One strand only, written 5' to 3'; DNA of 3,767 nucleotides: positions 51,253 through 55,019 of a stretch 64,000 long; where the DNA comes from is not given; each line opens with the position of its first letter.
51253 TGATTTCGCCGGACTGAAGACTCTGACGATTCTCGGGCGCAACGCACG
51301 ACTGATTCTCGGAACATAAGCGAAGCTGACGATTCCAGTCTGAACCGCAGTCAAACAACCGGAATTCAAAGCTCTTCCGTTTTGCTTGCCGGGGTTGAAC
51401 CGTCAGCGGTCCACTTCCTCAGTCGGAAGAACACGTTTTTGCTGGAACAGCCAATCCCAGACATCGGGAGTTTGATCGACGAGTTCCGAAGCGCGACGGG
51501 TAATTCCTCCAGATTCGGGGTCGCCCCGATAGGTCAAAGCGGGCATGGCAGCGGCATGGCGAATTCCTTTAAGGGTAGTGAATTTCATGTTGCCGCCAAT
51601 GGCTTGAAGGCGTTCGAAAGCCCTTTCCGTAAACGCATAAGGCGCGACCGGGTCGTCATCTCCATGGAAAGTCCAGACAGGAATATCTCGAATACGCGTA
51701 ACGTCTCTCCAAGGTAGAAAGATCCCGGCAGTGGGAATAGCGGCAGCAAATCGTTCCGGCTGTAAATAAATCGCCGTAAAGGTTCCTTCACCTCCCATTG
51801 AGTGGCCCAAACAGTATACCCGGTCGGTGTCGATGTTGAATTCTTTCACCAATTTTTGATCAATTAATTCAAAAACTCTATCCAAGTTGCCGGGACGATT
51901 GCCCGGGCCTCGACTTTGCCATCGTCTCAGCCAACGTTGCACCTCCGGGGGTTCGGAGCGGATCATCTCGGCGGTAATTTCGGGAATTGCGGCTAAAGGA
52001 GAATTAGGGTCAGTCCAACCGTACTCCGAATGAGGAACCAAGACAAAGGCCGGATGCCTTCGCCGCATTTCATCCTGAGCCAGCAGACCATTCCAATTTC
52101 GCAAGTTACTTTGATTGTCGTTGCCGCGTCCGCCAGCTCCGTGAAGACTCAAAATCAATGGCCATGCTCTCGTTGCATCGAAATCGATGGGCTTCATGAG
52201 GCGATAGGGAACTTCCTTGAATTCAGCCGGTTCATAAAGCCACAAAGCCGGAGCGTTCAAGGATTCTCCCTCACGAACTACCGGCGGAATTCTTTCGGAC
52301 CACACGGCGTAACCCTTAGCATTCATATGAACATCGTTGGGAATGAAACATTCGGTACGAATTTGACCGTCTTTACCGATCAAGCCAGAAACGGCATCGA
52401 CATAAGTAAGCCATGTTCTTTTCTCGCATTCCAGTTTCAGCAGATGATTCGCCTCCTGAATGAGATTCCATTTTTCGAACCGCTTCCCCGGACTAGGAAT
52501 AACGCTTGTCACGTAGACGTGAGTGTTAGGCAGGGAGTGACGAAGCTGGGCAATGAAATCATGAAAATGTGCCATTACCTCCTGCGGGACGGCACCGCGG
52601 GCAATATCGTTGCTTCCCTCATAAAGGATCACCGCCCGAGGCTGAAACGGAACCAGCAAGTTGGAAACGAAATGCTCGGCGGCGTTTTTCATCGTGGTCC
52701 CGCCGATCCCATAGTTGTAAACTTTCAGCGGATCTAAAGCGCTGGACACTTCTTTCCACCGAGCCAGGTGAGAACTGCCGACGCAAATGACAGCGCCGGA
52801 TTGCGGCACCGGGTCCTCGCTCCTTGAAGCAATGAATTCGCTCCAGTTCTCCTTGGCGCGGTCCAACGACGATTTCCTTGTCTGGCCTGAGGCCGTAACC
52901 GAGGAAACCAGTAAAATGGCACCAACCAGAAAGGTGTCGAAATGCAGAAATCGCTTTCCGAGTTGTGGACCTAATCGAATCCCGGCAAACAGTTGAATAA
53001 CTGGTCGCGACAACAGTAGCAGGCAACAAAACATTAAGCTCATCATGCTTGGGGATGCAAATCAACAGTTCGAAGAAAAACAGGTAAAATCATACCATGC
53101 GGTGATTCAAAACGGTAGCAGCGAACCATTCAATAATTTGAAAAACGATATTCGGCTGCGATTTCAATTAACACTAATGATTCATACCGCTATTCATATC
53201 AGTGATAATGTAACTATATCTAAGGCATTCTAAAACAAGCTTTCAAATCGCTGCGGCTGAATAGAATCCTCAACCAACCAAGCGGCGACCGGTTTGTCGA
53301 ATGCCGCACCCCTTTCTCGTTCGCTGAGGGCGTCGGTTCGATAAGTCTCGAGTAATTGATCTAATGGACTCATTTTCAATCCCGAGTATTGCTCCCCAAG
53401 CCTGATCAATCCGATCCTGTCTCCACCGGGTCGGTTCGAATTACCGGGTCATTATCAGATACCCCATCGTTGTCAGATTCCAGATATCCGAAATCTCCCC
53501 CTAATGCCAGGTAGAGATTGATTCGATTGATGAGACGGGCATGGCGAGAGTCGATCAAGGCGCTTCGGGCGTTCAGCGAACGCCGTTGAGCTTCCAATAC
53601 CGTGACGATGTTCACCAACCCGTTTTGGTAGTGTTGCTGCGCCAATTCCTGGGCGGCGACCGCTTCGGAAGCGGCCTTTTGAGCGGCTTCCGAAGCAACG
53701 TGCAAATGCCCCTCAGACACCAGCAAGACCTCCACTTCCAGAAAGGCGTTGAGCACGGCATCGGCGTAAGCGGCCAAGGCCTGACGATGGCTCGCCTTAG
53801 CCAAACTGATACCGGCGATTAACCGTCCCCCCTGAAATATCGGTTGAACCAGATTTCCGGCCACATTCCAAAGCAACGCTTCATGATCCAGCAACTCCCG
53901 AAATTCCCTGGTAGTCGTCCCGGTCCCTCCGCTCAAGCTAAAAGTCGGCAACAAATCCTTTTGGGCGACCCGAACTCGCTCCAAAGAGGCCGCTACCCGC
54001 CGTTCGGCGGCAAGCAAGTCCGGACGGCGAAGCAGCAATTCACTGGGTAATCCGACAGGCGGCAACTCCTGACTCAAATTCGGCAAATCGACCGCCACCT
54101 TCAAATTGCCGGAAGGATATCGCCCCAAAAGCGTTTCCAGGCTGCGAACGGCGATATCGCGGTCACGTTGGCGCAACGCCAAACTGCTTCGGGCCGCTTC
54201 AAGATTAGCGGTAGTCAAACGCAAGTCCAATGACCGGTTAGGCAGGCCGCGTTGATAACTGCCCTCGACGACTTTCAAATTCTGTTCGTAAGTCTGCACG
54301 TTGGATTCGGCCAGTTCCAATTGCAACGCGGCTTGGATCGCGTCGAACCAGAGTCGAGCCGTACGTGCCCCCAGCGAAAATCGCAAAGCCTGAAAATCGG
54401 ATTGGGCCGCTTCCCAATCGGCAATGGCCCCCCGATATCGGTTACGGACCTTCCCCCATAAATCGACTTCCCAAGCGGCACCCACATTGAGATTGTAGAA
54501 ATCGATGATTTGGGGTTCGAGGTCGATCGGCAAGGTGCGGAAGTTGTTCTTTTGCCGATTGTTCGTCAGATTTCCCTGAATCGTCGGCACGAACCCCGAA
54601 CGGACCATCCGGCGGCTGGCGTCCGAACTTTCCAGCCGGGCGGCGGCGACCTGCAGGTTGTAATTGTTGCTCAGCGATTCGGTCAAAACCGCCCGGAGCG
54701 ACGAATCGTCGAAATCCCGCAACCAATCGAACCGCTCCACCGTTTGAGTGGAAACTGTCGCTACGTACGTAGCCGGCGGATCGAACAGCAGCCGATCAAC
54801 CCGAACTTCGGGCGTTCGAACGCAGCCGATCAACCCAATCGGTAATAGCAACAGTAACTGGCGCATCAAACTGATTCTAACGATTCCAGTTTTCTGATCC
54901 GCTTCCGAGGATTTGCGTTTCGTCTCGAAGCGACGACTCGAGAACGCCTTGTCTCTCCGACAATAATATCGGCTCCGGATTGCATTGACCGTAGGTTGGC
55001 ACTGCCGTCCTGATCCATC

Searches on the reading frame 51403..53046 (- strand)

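Call 60: search_protein_families(library=pfam, proteins=[window:51403-53046:-], max_evalue=0.001)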
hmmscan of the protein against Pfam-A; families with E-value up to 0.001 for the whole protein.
window:51403-53046:- (547 aa): 6 families
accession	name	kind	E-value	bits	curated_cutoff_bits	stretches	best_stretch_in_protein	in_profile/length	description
PF13472.12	Lipase_GDSL_2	-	1.9e-16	61.5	32.9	1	97-248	22-178/178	GDSL-like Lipase/Acylhydrolase family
PF02230.22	Abhydrolase_2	-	1.7e-10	41.5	23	1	390-499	89-201/217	Phospholipase/Carboxylesterase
PF00657.28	Lipase_GDSL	-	7e-10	39.8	23.6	1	98-253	34-208/208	GDSL-like Lipase/Acylhydrolase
PF00326.27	Peptidase_S9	-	2.5e-09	37.4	22.6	1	397-443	53-99/213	Prolyl oligopeptidase family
PF12146.15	Hydrolase_4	-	2e-07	31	27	0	401-448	71-116/239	Serine aminopeptidase, S33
PF12740.14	PETase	-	6.8e-05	22.8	28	1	404-471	121-185/263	PET hydrolase-like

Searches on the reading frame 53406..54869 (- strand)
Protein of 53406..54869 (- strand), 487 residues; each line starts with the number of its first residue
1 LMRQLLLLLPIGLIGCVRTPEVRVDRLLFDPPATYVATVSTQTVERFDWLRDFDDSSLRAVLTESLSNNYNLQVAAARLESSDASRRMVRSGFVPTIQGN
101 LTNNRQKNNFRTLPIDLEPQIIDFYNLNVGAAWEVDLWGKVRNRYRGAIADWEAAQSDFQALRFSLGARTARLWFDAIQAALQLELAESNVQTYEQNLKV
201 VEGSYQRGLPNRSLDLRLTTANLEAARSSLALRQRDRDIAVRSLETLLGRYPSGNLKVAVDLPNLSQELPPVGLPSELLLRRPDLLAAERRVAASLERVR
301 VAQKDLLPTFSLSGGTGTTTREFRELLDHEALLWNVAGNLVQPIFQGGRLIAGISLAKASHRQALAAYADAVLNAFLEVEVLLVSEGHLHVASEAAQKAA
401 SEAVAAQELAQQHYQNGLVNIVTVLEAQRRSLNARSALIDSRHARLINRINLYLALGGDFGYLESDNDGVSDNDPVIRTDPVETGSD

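Call 60: search_protein_families(library=pfam, proteins=[window:53406-54869:-], max_evalue=0.001)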
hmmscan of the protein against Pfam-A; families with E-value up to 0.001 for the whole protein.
window:53406-54869:- (487 aa): 1 family
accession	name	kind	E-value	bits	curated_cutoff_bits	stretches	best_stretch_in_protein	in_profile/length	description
PF02321.23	OEP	-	5.5e-40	137.6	22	2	277-457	7-187/187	Outer membrane efflux protein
